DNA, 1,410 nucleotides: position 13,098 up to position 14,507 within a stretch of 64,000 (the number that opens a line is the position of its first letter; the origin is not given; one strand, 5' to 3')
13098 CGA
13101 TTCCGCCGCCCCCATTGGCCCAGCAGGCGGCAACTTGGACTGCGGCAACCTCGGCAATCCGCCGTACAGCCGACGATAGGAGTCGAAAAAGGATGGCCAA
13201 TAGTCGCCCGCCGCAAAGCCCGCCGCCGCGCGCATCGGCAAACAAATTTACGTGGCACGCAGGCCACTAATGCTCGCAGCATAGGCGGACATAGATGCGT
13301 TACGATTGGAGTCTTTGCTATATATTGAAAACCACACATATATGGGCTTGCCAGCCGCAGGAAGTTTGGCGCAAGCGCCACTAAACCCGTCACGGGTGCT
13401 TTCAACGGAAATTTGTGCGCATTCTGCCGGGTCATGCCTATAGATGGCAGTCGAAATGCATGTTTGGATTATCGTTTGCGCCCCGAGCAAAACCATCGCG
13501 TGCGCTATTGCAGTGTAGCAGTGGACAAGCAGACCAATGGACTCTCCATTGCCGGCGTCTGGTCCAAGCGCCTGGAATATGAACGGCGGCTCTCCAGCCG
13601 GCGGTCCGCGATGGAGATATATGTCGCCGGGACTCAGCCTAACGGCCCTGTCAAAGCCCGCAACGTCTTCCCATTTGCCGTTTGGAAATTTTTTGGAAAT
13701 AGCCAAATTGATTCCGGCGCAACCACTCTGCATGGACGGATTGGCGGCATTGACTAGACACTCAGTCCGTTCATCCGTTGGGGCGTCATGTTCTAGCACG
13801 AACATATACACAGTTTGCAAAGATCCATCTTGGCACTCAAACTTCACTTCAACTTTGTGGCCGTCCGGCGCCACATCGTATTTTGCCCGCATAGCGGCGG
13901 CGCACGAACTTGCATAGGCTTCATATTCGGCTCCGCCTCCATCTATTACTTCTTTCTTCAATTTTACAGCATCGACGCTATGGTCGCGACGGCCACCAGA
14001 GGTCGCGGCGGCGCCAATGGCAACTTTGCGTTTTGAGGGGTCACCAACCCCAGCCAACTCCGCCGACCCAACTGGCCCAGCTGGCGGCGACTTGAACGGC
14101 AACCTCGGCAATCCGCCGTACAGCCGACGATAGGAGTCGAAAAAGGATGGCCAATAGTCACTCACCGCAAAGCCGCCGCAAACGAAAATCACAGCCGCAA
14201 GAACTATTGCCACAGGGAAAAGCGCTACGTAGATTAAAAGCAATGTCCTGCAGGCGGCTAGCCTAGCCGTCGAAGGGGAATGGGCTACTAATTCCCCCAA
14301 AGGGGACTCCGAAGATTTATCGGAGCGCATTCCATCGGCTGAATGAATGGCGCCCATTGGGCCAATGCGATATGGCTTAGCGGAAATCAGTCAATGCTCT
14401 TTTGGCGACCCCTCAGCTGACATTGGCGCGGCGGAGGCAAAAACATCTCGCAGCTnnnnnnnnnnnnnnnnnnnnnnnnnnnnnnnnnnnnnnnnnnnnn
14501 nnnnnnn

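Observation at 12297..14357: Tandem pair of macrodomain proteins, one membrane-anchored and one 5'-truncated copy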

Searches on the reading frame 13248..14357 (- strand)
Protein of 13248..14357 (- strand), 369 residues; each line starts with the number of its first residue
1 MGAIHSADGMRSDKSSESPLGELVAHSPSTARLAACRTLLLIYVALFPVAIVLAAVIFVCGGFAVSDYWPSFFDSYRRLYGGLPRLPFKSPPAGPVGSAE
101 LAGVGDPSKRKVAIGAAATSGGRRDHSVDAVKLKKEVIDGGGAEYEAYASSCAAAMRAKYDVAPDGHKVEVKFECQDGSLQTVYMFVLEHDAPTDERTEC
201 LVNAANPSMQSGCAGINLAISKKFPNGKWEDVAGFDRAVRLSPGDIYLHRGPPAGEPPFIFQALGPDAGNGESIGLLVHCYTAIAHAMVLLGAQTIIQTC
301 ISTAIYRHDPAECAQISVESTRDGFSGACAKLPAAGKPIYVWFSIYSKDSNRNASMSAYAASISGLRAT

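Call 5: search_protein_families(library=pfam, proteins=[window:13248-14357:-], max_evalue=10)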
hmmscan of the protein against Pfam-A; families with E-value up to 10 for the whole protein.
window:13248-14357:- (369 aa): 1 family
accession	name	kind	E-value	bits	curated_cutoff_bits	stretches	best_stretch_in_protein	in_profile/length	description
PF01661.27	Macro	-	1.2e-07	32.2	22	1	202-316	1-117/118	Macro domain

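Call 6: find_homologous_proteins(query=window:13248-14357:-, max_evalue=0.001)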
Query window:13248-14357:- (369 aa): 3 proteins with E <= 0.001 among 8000 candidates.
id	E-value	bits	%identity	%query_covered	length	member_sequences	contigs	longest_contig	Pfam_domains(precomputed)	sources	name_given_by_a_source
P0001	6.3e-177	606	100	73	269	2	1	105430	PF01661.28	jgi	jgi:O-acetyl-ADP-ribose deacetylase (regulator of RNase III)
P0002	2.2e-107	377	74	63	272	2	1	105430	-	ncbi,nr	ncbi:MAG: hypothetical protein LBI39_00900 [Puniceicoccales bacterium]|nr:hypothetical protein [Puni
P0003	2.7e-35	140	41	54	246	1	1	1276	PF01661.28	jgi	jgi:O-acetyl-ADP-ribose deacetylase (regulator of RNase III)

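Call 10: find_homologous_proteins(query=P0003, max_evalue=0.001)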
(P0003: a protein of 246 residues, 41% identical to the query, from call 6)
Query P0003 (246 aa): 2 proteins with E <= 0.001 among 623 candidates.
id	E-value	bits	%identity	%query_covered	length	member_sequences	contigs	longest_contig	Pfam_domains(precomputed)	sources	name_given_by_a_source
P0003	6.6e-166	568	100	100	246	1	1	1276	PF01661.28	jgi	jgi:O-acetyl-ADP-ribose deacetylase (regulator of RNase III)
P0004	4.3e-73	264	50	100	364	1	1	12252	PF01661.28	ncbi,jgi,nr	ncbi:MAG: macro domain-containing protein [Puniceicoccales bacterium]|jgi:O-acetyl-ADP-ribose deacet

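Call 11: find_encoding_contigs(protein=P0002, flank=10000, max_places=4)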
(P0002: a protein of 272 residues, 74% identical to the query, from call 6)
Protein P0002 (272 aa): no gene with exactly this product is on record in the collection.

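Call 13: find_encoding_contigs(protein=P0004, flank=10000, max_places=4)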
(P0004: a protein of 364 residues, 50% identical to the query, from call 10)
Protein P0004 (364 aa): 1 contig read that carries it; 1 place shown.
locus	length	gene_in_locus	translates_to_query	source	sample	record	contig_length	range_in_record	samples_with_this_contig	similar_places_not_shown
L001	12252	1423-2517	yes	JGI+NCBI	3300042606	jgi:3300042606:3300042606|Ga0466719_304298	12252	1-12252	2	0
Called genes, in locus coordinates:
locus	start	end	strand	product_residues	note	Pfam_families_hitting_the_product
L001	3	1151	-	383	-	?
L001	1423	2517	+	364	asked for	PF01661:Macro (faint)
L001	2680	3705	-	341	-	PF04613:LpxD, PF25087:GMPPB_C, PF00132:Hexapep (weak), PF25084:LbH_EIF2B (weak), PF14602:Hexapep_2 (faint), PF00132:Hexapep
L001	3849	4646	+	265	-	-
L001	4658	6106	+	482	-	-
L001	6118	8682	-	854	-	PF00226:DnaJ (weak)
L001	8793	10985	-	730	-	PF17804:TSP_NTD, PF00595:PDZ, PF03572:Peptidase_S41, PF11818:DUF3340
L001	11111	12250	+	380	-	?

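Call 14: find_encoding_contigs(protein=P0003, flank=10000, max_places=4)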
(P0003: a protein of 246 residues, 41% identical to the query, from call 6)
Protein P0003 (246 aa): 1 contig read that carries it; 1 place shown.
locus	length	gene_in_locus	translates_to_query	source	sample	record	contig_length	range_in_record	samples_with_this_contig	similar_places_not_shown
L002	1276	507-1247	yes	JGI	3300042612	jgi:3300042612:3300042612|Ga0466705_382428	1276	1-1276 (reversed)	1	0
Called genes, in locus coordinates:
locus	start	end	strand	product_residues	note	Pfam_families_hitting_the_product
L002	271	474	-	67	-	-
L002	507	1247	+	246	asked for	PF01661:Macro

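Call 19: find_homologous_proteins(query=A2, max_evalue=0.001)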
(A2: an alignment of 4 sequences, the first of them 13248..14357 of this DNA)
Query A2 (4 sequences) (369 aa, profile of the alignment): 5 proteins with E <= 0.001 among 8000 candidates.
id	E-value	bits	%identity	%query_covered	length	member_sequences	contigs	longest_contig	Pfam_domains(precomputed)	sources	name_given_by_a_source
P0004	3.7e-187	640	35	96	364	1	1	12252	PF01661.28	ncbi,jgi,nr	ncbi:MAG: macro domain-containing protein [Puniceicoccales bacterium]|jgi:O-acetyl-ADP-ribose deacet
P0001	3.2e-131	456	100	73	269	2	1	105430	PF01661.28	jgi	jgi:O-acetyl-ADP-ribose deacetylase (regulator of RNase III)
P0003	3.1e-126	439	41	54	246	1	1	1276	PF01661.28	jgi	jgi:O-acetyl-ADP-ribose deacetylase (regulator of RNase III)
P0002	1.0e-122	428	74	63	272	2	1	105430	-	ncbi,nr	ncbi:MAG: hypothetical protein LBI39_00900 [Puniceicoccales bacterium]|nr:hypothetical protein [Puni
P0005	7.2e-16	76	31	35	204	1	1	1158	PF01661.28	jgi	jgi:O-acetyl-ADP-ribose deacetylase (regulator of RNase III)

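Call 25: search_solved_structures(query=A3, max_evalue=1, show_alignments=3)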
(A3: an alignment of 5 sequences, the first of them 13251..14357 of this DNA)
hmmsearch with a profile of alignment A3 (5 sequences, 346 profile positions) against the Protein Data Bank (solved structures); distinct sequences matched with E-value up to 1: 96 (the best 60 are shown).
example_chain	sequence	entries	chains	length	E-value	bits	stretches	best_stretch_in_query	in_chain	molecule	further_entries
4iqy_A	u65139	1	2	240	2.4e-14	56.3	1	162-328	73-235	O-acetyl-ADP-ribose deacetylase MACROD2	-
1spv_A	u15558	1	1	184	2.8e-14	56.1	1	161-325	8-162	putative polyprotein/phosphatase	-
5cb3_A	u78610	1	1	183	2.9e-14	56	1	161-324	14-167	O-acetyl-ADP-ribose deacetylase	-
6y4y_A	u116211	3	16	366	8.8e-14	54.4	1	162-328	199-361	Thioredoxin 1,ADP-ribose glycohydrolase MACROD2 | ADP-ribose glycohydrolase MACROD2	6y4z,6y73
5lcc_A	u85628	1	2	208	2.1e-13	53.2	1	163-303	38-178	MACROD-TYPE MACRODOMAIN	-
5cb5_R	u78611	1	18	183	3.1e-13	52.6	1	161-324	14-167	O-acetyl-ADP-ribose deacetylase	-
5fsu_A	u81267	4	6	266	3.2e-13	52.6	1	160-304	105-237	MACRODOMAIN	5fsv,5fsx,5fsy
9w48_A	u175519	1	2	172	3.9e-13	52.3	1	161-300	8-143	Macro domain-containing protein DR_2288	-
5l9k_A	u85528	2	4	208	4.4e-13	52.1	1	163-303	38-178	MACROD-TYPE MACRODOMAIN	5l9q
5fud_A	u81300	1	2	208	4.5e-13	52.1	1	163-303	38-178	O-ACETYL-ADP-RIBOSE DEACETYLASE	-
5cms_R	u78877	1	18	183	1.8e-12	50.1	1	161-324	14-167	O-acetyl-ADP-ribose deacetylase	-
5fsz_A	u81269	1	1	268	2.9e-12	49.4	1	149-307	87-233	MACRODOMAIN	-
5lau_A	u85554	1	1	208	3.5e-12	49.2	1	163-303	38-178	MacroD-type macrodomain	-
5lbp_A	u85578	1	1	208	8.5e-12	47.9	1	163-303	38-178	MacroD-type macrodomain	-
8rsi_A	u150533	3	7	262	3.2e-10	42.7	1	162-309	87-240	O-acetyl-ADP-ribose deacetylase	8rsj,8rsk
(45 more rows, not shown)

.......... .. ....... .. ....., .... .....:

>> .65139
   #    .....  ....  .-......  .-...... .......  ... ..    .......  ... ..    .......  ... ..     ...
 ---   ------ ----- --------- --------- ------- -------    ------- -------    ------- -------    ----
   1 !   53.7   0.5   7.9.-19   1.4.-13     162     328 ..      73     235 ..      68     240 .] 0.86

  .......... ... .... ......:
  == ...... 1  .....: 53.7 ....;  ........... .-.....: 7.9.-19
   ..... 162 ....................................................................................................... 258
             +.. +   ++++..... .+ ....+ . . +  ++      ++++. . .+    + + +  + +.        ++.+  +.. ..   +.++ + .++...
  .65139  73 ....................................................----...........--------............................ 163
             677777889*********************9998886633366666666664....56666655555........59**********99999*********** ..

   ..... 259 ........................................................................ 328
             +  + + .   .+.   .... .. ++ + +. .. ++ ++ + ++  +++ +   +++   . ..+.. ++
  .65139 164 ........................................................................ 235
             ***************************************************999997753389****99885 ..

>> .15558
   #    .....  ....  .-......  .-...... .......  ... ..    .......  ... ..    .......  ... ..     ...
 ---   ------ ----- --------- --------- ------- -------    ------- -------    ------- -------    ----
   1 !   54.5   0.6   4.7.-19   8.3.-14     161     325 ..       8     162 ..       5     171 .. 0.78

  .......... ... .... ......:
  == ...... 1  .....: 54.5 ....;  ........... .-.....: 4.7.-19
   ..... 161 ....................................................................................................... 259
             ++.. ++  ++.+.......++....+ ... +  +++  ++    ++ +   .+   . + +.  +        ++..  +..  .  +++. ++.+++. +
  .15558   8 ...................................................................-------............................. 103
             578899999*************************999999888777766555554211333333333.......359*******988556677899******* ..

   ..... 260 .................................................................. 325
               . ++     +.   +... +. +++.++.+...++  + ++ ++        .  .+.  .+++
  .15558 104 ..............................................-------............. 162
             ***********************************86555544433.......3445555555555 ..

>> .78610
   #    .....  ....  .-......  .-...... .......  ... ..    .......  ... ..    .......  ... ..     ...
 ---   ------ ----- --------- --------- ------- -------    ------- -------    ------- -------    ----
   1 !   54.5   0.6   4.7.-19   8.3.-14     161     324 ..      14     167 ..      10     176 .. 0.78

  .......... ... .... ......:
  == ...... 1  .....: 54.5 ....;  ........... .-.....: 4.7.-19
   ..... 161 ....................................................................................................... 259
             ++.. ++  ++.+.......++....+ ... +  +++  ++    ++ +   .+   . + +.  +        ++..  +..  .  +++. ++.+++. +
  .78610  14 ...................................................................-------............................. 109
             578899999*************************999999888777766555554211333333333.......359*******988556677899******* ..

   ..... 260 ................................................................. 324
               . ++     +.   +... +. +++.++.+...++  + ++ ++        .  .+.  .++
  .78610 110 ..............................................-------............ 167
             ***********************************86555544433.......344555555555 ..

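Call 27: search_protein_representatives(alignment_id=A2)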
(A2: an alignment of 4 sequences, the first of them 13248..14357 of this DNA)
Query: 4 sequences, 356 profile positions. Proteins with E-value up to 0.001 (for the whole library): 1143; up to 1e-10: 18; up to 1e-30: 6. The best 150 are listed.
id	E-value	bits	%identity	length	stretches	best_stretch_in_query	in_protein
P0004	1.2e-187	639.8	-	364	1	1-356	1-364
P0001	1.0e-131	455.8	-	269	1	89-353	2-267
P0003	9.8e-127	439.4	-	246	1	108-356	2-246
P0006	1.4e-66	241.6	-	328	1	35-354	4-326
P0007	2.7e-57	211.0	-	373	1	19-355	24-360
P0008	2.2e-49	185.0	-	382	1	94-352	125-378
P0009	2.3e-30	122.4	-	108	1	248-355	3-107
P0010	4.2e-29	118.3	-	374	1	136-352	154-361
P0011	2.8e-18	82.7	-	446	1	137-336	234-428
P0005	2.3e-16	76.4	-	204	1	161-316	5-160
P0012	4.5e-13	65.6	-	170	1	166-326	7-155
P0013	4.7e-13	65.5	-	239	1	163-316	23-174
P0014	1.6e-12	63.8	-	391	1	158-338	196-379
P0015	1.7e-11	60.4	-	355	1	130-328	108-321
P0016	2.3e-11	59.9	-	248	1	166-313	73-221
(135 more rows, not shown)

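Call 33: predict_structure(alignment_id=A4)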
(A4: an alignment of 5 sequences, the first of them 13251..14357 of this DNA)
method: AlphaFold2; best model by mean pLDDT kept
length: 369 residues; sequences in the alignment: 5
mean_pLDDT: 63.3   pTM: 0.59
mean pLDDT of the five models: 63.3, 62.6, 61.0, 57.0, 49.6
residues with pLDDT >= 90: 70; 70-90: 114; 50-70: 56; < 50: 129
segments of 3 or more residues with pLDDT < 50: 1-28, 61-73, 75-140, 192-194, 210-222, 303-305
pLDDT, mean of each block of 10 residues (from residue 1): 33 33 39 68 73 65 41 44 29 26 22 21 26 35 74 90 92 95 89 65 61 42 58 70 80 70 76 84 90 84 61 89 94 93 68 80 84
secondary structure, 60 per line:
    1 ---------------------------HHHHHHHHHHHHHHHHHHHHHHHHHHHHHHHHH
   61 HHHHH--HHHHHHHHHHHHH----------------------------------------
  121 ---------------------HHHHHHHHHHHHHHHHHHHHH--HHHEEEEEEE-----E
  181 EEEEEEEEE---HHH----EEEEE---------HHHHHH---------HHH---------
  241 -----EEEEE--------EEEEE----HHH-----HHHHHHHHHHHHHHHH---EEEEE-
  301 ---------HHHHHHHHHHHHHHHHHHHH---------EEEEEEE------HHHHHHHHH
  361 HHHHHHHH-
elements in order: H28-65 H68-80 H142-162 E168-174 E180-189 E200-204 H214-219 E246-250 E259-263 H276-291 E295-299 H310-329 E339-345 H352-368

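Call 37: fold_search(model_id=the predicted structure, library=pdb)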
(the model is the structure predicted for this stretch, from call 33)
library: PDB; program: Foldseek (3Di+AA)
matches with E <= 10: 916; with E <= 0.001: 188
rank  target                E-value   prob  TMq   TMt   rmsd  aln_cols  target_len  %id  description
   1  5lcc_B                2.1e-07  1.00  0.37  0.67   5.8       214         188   20  Oceanobacillus iheyensis macrodomain mutant D40A (released 2017-05-03)
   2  5fud_B                7.6e-07  1.00  0.35  0.62   6.3       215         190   20  Oceanobacillus iheyensis macrodomain with MES bound (released 2017-05-03)
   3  5lcc_A                8.1e-07  1.00  0.36  0.64   6.1       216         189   19  Oceanobacillus iheyensis macrodomain mutant D40A (released 2017-05-03)
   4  5l9k_B                1.1e-06  1.00  0.36  0.65   6.0       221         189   20  OCEANOBACILLUS IHEYENSIS MACRODOMAIN WITH ADPR (released 2017-05-03)
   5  5fsu_B                1.4e-06  1.00  0.31  0.46  12.6       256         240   16  Crystal structure of Trypanosoma brucei macrodomain (crystal form 1) (released 2016-04-20)
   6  5fud_A                1.5e-06  1.00  0.34  0.60   6.6       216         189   19  Oceanobacillus iheyensis macrodomain with MES bound (released 2017-05-03)
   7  5lbp                  1.9e-06  1.00  0.34  0.60   6.7       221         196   20  Oceanobacillus iheyensis macrodomain mutant N30A (released 2017-05-03)
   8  5fsx_B                1.9e-06  1.00  0.34  0.52  12.4       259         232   16  Crystal structure of Trypanosoma brucei macrodomain in complex with ADP (released 2016-04-20)
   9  1zr5_A                2.0e-06  1.00  0.34  0.61   7.3       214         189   13  Crystal structure of the macro-domain of human core histone variant macroH2A1.2 (released 2005-06-21)
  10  5iit_C                2.2e-06  1.00  0.33  0.34   9.4       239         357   12  Structure of SPX domain of the yeast inorganic polyphophate polymerase Vtc4 crystallized by carrier-driven crystalliza (released 2016-04-27)
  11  5fsv                  2.4e-06  1.00  0.31  0.47  10.7       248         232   16  Crystal structure of Trypanosoma brucei macrodomain (crystal form 2) (released 2016-04-20)
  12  1yd9_A                2.9e-06  1.00  0.38  0.69   5.0       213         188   14  1.6A Crystal Structure of the Non-Histone Domain of the Histone Variant MacroH2A1.1. (released 2005-09-27)
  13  3vfq                  2.9e-06  1.00  0.37  0.37   9.6       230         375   14  Human PARP14 (ARTD8, BAL2) - macro domains 1 and 2 in complex with adenosine-5-diphosphoribose (released 2013-03-13)
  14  3q71                  2.9e-06  1.00  0.35  0.59   8.5       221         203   14  Human parp14 (artd8) - macro domain 2 in complex with adenosine-5-diphosphoribose (released 2011-01-26)
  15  5l9k_A                3.7e-06  1.00  0.37  0.67   5.2       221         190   21  OCEANOBACILLUS IHEYENSIS MACRODOMAIN WITH ADPR (released 2017-05-03)
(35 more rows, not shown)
